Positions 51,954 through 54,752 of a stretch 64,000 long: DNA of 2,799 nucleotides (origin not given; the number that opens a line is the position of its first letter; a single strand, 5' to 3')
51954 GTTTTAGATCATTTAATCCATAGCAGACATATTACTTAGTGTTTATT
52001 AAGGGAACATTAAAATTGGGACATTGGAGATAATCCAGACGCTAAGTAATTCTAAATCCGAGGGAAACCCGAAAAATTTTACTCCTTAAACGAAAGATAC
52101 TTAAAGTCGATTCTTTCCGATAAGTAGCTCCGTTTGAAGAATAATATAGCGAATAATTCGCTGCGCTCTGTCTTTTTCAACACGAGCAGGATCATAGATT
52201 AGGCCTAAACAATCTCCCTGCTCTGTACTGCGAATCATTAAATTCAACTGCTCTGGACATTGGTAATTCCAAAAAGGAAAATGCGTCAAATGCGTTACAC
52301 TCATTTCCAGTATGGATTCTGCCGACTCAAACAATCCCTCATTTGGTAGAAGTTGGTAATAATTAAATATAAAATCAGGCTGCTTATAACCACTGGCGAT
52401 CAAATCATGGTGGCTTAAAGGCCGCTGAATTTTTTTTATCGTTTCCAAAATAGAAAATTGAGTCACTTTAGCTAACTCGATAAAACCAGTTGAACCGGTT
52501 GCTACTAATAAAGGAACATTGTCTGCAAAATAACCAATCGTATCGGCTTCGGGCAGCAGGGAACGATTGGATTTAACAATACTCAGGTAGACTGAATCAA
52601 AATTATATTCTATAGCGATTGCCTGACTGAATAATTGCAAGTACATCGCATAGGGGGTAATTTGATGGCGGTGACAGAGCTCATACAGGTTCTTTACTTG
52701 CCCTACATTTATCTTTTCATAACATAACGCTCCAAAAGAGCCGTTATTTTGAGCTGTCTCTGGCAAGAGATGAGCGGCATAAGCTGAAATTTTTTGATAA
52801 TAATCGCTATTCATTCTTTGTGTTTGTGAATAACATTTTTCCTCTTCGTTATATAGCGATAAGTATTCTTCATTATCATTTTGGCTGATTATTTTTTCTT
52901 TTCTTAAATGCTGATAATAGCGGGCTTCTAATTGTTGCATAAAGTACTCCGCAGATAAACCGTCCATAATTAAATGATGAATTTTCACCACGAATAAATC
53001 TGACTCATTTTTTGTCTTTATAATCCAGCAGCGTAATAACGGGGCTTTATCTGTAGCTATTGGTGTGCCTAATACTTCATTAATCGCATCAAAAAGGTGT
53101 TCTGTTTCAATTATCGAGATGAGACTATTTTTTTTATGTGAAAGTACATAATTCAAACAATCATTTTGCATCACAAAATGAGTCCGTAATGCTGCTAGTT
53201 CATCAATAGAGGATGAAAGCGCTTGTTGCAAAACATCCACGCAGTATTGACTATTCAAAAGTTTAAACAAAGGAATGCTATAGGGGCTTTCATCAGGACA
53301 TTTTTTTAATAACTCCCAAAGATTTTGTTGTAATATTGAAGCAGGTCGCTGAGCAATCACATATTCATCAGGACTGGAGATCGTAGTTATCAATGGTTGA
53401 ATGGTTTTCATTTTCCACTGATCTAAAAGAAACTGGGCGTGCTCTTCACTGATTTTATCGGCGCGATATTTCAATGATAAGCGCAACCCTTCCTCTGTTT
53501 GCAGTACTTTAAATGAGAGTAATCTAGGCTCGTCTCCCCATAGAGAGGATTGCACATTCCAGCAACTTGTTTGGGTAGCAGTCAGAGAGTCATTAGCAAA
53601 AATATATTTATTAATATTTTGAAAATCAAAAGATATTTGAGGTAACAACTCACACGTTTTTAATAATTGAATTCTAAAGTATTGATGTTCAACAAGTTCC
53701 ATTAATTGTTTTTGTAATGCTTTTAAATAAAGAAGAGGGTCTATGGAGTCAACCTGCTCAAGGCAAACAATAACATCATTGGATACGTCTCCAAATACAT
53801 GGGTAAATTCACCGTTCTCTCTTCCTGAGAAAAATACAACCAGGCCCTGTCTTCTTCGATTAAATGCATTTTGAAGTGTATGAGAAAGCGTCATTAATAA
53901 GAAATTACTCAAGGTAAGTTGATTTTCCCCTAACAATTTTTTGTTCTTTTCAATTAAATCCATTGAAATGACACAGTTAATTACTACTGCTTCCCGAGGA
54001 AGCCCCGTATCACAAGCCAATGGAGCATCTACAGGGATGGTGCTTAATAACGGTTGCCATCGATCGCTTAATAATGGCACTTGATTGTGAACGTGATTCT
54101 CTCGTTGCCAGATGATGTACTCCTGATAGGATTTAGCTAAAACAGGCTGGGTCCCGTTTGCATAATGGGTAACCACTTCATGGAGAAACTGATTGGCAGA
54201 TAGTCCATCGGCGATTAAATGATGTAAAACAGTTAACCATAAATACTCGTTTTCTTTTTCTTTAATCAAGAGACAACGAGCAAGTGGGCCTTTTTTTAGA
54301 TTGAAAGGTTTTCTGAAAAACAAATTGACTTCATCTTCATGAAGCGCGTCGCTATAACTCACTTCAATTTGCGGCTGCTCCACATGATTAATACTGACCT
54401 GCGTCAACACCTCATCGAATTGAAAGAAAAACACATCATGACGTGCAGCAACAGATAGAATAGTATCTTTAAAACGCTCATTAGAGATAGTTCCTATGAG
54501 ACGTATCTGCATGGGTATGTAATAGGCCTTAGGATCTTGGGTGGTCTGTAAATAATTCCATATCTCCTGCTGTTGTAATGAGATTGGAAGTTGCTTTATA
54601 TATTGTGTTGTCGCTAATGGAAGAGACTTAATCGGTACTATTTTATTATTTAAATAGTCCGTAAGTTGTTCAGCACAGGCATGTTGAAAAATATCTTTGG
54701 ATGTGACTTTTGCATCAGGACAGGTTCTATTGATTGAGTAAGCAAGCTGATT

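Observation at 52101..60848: Single 2915-aa FAAL-ACP-KS-AT-KR-ACP-C-C megasynthase with two terminal condensation domains and no A, PCP or TE domain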

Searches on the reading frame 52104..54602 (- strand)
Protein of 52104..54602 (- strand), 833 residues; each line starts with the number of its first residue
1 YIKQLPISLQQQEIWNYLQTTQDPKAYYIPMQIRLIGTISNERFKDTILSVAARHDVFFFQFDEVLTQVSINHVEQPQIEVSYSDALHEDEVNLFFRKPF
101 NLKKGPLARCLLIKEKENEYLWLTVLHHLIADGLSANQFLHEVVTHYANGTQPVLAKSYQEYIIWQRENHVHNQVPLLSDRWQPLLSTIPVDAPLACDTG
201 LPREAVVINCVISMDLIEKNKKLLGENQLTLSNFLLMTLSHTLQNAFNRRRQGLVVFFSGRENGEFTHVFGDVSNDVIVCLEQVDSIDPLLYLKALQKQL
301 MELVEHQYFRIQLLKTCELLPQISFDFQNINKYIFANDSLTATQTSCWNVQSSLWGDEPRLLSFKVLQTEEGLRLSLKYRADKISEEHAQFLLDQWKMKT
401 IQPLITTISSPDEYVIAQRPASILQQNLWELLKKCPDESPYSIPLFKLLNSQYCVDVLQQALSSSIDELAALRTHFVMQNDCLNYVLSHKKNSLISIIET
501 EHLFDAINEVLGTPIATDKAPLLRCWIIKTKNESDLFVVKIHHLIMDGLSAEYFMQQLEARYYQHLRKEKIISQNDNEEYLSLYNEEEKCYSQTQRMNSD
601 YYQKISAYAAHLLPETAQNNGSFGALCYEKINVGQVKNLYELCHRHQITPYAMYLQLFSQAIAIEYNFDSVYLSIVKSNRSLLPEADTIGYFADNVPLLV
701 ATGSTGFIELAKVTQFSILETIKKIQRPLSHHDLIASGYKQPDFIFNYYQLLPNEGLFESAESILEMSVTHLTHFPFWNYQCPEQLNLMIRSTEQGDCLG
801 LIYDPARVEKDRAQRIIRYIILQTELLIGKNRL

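Call 24: find_related_loci(query=A1, collection=genome_contigs, flank=10000)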
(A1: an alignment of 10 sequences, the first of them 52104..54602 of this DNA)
Query A1 (833 aa) in genome_contigs; peptide patterns used: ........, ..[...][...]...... (x = any residue, [..] = any of these).
24 stretches matched a pattern; 14 encode a relative of the query (tblastn E <= 1e-3); 13 distinct loci.
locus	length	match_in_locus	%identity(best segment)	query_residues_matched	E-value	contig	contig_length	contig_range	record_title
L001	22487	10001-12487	84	2-830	0e+0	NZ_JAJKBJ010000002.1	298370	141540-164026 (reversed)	Legionella maioricensis strain HCPI-6 Legionella_HCPI-6_2, whole genome shotgun sequence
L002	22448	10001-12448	39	5-821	3e-176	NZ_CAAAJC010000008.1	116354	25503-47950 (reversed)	Legionella sp. W10-070, whole genome shotgun sequence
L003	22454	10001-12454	35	3-820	5e-154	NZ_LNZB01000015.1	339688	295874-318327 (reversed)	Legionella waltersii strain ATCC 51914 Lwal_ctg015, whole genome shotgun sequence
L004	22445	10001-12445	36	5-819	7e-153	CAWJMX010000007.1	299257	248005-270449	MAG: uncultured Gammaproteobacteria bacterium isolate MFD02832.bin.1.63 genome assembly, contig: contig_20347, whole gen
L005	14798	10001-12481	35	3-819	5e-151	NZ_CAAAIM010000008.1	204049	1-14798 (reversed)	Legionella rowbothamii strain LLAP6, whole genome shotgun sequence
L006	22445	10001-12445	34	5-819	1e-149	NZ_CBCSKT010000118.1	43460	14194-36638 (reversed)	MAG: Legionella sp. isolate Legionella Naegleria sp. PL0403 NODE_64_length_43460_cov_84.655856, whole genome shotgun seq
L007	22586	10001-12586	37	6-829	8e-167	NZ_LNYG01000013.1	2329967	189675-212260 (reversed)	Legionella jamestowniensis strain JA-26-G1-E2 Ljam_ctg013, whole genome shotgun sequence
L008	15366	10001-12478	34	5-832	4e-134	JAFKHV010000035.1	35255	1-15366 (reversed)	MAG: Legionella sp. isolate SCN18_10_11_15_R5_P_41_27 SCN18_10_11_15_R5_P_scaffold_314, whole genome shotgun sequence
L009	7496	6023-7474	39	3-576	5e-95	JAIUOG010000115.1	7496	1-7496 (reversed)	MAG: Proteobacteria bacterium isolate LEG1 spades-bin.115~NODE_8648_length_7496_cov_1.14344, whole genome shotgun sequen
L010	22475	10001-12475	37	1-820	6e-154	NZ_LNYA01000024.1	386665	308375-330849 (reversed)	Legionella erythra strain SE-32A-C8 Lery_ctg024, whole genome shotgun sequence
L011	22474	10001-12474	38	3-821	3e-132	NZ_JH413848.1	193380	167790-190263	Legionella drancourtii LLAP12 scf_56, whole genome shotgun sequence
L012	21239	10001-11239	24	5-558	1e-19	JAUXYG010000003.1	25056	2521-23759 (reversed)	MAG: Legionella sp. isolate C18_concoct.bin.150 C18_k141_64617, whole genome shotgun sequence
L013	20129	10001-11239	25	5-558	4e-19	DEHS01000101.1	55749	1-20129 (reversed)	MAG TPA_asm: Legionellaceae bacterium UBA2794 UBA2794_contig_19884, whole genome shotgun sequence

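Call 29: find_homologous_proteins(query=A1, max_evalue=0.00001)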
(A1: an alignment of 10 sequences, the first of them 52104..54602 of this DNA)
Query A1 (10 sequences) (833 aa, profile of the alignment): 21 proteins with E <= 0.00001 among 8000 candidates.
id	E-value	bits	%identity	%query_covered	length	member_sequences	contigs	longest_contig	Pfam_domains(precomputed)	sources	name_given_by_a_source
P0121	0.0e+0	1110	81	99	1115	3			PF08659.17,PF00668.26,PF00550.32,PF13561.13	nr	nr:condensation domain-containing protein [Legionella antarctica]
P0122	0.0e+0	1046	35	98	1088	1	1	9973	PF08659.17,PF00668.26,PF00550.32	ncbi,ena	-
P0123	1.8e-130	455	45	47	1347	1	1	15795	PF08659.17,PF00668.26,PF02719.22,PF00550.32,PF13561.13,PF00106.32,PF01370.28,PF00698.27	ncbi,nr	ncbi:MAG: SDR family NAD(P)-dependent oxidoreductase [Legionella sp.]|nr:SDR family NAD(P)-dependent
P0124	5.3e-37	146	27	20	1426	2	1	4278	PF00668.26,PF00550.32,PF00501.35,PF13193.13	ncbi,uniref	ncbi:amino acid adenylation domain-containing protein, partial [Tenacibaculum sp. 190524A02b]|uniref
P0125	1.7e-29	121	25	20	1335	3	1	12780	PF00668.26,PF00550.32,PF00501.35,PF13193.13,PF00975.27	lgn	-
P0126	3.6e-29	120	21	36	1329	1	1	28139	PF00668.26,PF00550.32,PF00501.35,PF13193.13,PF00975.27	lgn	-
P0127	3.1e-25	107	25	40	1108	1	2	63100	PF00668.26,PF00550.32,PF18563.7,PF00501.35,PF13193.13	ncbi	ncbi:MAG: amino acid adenylation domain-containing protein [Pseudomonadota bacterium]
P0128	1.4e-22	98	22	50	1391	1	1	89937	PF00668.26,PF00550.32,PF18563.7,PF00501.35,PF13193.13,PF00975.27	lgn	-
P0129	3.8e-19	86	22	49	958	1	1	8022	PF00668.26,PF02719.22,PF00550.32,PF01073.26,PF07993.19,PF01370.28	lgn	-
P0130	5.4e-17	79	24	19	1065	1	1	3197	PF00668.26,PF07247.18,PF18563.7,PF00501.35,PF13193.13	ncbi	ncbi:MAG: amino acid adenylation domain-containing protein, partial [Chitinophagaceae bacterium]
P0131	3.0e-15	74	26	19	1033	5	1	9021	PF00668.26,PF00550.32,PF00501.35,PF13193.13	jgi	jgi:amino acid adenylation domain-containing protein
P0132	4.4e-15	73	24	36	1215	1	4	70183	PF00668.26,PF00550.32,PF00501.35,PF13193.13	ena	-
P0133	3.7e-14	70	22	44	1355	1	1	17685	PF00668.26,PF00550.32,PF00501.35,PF13193.13,PF00975.27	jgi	jgi:amino acid adenylation domain-containing protein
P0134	1.0e-13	68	26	24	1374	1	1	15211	PF00668.26,PF00550.32,PF00501.35,PF13193.13,PF00975.27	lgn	-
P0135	1.5e-13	68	24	26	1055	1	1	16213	PF00668.26,PF00550.32,PF00501.35,PF13193.13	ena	-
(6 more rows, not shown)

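Call 35: search_protein_families(library=pfam, proteins=[L008:1849-3009:+, L005:1595-2857:-, L012:548-1294:+, L012:1291-1923:+, L012:1923-2711:+, L012:11262-11933:+, L012:12456-13685:+, L012:2761-3201:-], max_evalue=0.001)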
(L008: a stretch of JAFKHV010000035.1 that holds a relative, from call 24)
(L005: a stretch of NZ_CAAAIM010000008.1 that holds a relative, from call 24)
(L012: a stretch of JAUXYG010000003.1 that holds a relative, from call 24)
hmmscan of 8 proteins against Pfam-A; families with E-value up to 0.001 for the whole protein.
L008:1849-3009:+ (386 aa): 2 families
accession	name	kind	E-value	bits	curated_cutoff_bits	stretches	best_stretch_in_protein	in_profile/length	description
PF07690.21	MFS_1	-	1.8e-21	76.9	33.4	2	4-184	1-166/347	Major Facilitator Superfamily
PF00083.30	Sugar_tr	-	3.9e-06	26.4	22.3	1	15-125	16-127/452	Sugar (and other) transporter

L005:1595-2857:- (420 aa): 2 families
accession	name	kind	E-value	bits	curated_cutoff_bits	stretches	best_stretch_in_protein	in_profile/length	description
PF07690.21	MFS_1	-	4.1e-36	125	33.4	1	15-375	1-344/347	Major Facilitator Superfamily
PF00083.30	Sugar_tr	-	1.4e-11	44.4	22.3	1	51-205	40-193/452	Sugar (and other) transporter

L012:548-1294:+ (248 aa): 3 families
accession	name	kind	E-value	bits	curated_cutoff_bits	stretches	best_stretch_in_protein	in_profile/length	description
PF02110.20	HK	-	2.5e-64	217.4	27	1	9-248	2-243/247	Hydroxyethylthiazole kinase family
PF01256.23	Carb_kinase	-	8.5e-06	25.8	27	1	40-231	54-226/242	NAD(P)H-hydrate dehydratase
PF08543.17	Phos_pyr_kin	-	0.00036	20.4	27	1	53-209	55-215/246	Phosphomethylpyrimidine kinase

L012:1291-1923:+ (210 aa): 1 family
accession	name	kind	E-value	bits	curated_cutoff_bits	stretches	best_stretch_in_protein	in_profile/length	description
PF02581.23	TMP-TENI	-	7.3e-51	172.5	27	1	7-188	1-180/180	Thiamine monophosphate synthase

L012:1923-2711:+ (262 aa): 2 families
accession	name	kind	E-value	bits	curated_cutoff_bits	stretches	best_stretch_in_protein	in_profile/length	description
PF08543.17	Phos_pyr_kin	-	9.3e-72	241.8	27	1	16-255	1-243/246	Phosphomethylpyrimidine kinase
PF02110.20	HK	-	2e-05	24.5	27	0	76-239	52-214/247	Hydroxyethylthiazole kinase family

L012:11262-11933:+ (223 aa): 3 families
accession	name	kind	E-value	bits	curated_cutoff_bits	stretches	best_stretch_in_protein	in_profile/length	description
PF13419.12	HAD_2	-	1.3e-29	104.1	23.8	1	5-180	1-177/178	Haloacid dehalogenase-like hydrolase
PF00702.32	Hydrolase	-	2.8e-23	83.8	26.4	1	5-175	4-191/191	haloacid dehalogenase-like hydrolase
PF13242.12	Hydrolase_like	-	1.3e-06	28.6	22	1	137-192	3-59/75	HAD-hyrolase-like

L012:12456-13685:+ (409 aa): 1 family
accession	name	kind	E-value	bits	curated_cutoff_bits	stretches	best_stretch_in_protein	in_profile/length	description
PF13855.12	LRR_8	-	4.2e-06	26.9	27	0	115-155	20-60/61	Leucine rich repeat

L012:2761-3201:- (146 aa): 1 family
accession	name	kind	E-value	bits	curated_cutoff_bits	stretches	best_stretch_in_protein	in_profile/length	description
PF03330.24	DPBB_1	-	1.1e-26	93.3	28.8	1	54-142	2-82/83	Lytic transglycolase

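Call 54: search_protein_representatives(alignment_id=A1)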
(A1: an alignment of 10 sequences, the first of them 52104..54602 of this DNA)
Query: 10 sequences, 827 profile positions. Proteins with E-value up to 0.001 (for the whole library): 88154; up to 1e-10: 58360; up to 1e-30: 15165. The best 150 are listed.
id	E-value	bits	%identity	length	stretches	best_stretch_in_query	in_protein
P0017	0.0e+00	1184.6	-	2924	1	1-825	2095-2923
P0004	0.0e+00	1165.6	-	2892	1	1-823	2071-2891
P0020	0.0e+00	1135.7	-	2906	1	2-826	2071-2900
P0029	0.0e+00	1121.7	-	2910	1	1-826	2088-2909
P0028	0.0e+00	1119.0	-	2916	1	1-826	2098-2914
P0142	9.9e-197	672.2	-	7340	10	4-317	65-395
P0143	1.4e-186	638.6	-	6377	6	8-274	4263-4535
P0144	1.4e-175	602.2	-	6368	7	3-277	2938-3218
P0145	1.4e-173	595.6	-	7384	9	4-320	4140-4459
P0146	1.9e-172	591.8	-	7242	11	20-305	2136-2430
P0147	6.8e-167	573.5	-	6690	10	4-405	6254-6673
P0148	9.3e-164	563.1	-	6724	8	18-302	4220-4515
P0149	1.8e-162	558.8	-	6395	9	4-656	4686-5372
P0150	1.6e-161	555.7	-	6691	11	3-311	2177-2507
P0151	2.2e-161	555.2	-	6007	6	2-696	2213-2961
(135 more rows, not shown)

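Call 56: search_protein_families(library=pfam, proteins=[L011:2-2638:-, L002:2600-3136:+, L002:13511-14104:+, L003:1803-2606:-, L003:13068-14012:+, L004:2403-2819:+, L007:13557-14750:+, L010:583-1749:-, L005:12673-13833:-, L008:12567-15242:-], max_evalue=0.0001)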
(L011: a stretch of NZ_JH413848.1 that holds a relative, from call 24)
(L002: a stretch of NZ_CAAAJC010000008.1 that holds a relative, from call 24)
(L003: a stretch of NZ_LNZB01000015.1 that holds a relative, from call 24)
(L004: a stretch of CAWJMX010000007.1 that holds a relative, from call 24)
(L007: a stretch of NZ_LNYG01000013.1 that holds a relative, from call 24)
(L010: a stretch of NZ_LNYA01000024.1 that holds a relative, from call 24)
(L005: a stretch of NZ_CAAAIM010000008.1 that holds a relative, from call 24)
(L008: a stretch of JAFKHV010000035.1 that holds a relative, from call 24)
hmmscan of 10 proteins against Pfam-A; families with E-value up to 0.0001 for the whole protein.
L011:2-2638:- (879 aa): 4 families
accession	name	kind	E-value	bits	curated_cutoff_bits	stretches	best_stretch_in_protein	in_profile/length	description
PF00501.34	AMP-binding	-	1.8e-51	175.6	29.9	1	2-309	83-384/384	AMP-binding enzyme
PF00668.25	Condensation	-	2.9e-27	95.9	30.6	1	617-871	10-282/456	Condensation domain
PF23024.1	AMP-dom_DIP2-like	-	6.1e-09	36.3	27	1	354-466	2-107/110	Disco-interacting protein 2-like, AMP domain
PF00550.31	PP-binding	-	4.5e-07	30.5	20.8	1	509-564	12-67/67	Phosphopantetheine attachment site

L002:2600-3136:+ (178 aa): 1 family
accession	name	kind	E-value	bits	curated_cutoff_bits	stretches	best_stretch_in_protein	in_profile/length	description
PF00957.27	Synaptobrevin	-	1e-13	51.3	26.4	1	114-170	2-58/89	Synaptobrevin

L002:13511-14104:+ (197 aa): 1 family
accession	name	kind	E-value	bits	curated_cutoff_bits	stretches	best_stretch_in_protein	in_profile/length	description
PF01725.21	Ham1p_like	-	3.4e-60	203.6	22.5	1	4-190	1-185/186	Ham1 family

L003:1803-2606:- (267 aa): 4 families
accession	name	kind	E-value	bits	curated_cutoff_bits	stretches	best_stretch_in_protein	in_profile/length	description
PF07739.18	TipAS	-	2e-26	93.2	23.8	1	158-261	13-117/117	TipAS antibiotic-recognition domain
PF13411.12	MerR_1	-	2e-18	66.7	21.6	1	17-84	1-67/69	MerR HTH family regulatory protein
PF00376.29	MerR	-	3.2e-13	49.7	28.2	1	18-55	1-38/38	MerR family regulatory protein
PF09278.17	MerR-DNA-bind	-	5.2e-06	27.4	25.4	1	63-123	4-63/65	MerR, DNA binding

L003:13068-14012:+ (314 aa): 2 families
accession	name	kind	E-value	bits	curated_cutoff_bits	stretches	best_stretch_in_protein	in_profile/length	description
PF12834.13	Phage_int_SAM_2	-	4.7e-12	46.7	22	1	27-103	7-82/91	Phage integrase, N-terminal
PF12835.12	Integrase_1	-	1.2e-05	25.8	23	1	139-252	19-148/149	Integrase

L004:2403-2819:+ (138 aa): 1 family
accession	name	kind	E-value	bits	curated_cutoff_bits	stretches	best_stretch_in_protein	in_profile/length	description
PF00472.26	RF-1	-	3.2e-21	75.9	35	1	10-134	5-116/116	RF-1 domain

L007:13557-14750:+ (397 aa): 1 family
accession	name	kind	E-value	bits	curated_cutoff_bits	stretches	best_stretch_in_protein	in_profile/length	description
PF07690.21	MFS_1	-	2.4e-14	53.5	33.4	1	14-340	6-341/347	Major Facilitator Superfamily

L010:583-1749:- (388 aa): 1 family
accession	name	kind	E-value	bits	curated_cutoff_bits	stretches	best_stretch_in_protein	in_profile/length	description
PF12796.13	Ank_2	-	8.8e-05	23.4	27.3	0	311-377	8-66/90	Ankyrin repeats (3 copies)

L005:12673-13833:- (386 aa): 1 family
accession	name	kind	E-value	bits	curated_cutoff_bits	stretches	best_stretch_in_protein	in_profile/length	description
PF00144.29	Beta-lactamase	-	2.2e-48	165.6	27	1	47-358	4-312/329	Beta-lactamase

L008:12567-15242:- (891 aa): 2 families
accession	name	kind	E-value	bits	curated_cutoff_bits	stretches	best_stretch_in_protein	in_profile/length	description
PF07517.20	SecA_DEAD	-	6e-13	49.1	24.6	1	61-454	25-284/290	SecA DEAD-like domain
PF00271.37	Helicase_C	-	5.2e-07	30.3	23.5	1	503-613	10-110/110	Helicase conserved C-terminal domain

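Call 57: find_homologous_proteins(query=L003:2987-3598:-, max_evalue=1e-8)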
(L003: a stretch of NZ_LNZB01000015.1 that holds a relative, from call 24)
Query L003:2987-3598:- (203 aa): 214 proteins with E <= 1e-8 among 333 candidates; the best 120 are listed.
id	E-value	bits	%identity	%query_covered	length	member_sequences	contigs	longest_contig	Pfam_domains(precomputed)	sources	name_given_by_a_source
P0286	1.4e-122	425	91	100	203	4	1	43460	PF00702.33,PF12710.14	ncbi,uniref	ncbi:MAG: hypothetical protein LEGION0403_FIIPPAGN_01712 [Legionella sp.]|uniref:HAD-IB family hydro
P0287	2.9e-118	411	88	100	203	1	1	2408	PF00702.33,PF12710.14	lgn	-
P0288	2.1e-117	408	89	100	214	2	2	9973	PF00702.33,PF12710.14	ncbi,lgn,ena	-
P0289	9.7e-116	402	86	100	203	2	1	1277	PF00702.33,PF12710.14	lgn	-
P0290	1.5e-114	399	85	100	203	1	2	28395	PF00702.33,PF12710.14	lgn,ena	-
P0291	5.9e-114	397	85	100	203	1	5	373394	PF00702.33,PF12710.14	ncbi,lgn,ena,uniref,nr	ncbi:HAD-IB family hydrolase (plasmid) [Legionella lytica]|uniref:HAD-IB family hydrolase n=1 Tax=Le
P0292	1.1e-112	393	85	100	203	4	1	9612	PF00702.33,PF12710.14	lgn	-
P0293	2.8e-112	391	85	100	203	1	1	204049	PF12710.14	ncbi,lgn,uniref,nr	ncbi:HAD-IB family hydrolase [Legionella rowbothamii]|uniref:HAD-IB family hydrolase n=1 Tax=Legione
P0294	7.2e-111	387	84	100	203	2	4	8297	PF00702.33,PF12710.14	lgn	-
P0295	7.1e-92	325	70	100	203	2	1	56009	PF12710.14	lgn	-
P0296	6.4e-85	302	67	100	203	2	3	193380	PF12710.14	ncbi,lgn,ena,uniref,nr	ncbi:HAD-IB family hydrolase [Legionella drancourtii]|uniref:Putative HAD family hydrolase n=1 Tax=L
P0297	1.1e-75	272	58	99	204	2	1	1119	PF12710.14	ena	-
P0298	2.2e-75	271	58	100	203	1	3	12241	PF12710.14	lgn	-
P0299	2.1e-74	267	59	100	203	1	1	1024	PF12710.14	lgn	-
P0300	1.1e-73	265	59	96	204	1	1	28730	PF12710.14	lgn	-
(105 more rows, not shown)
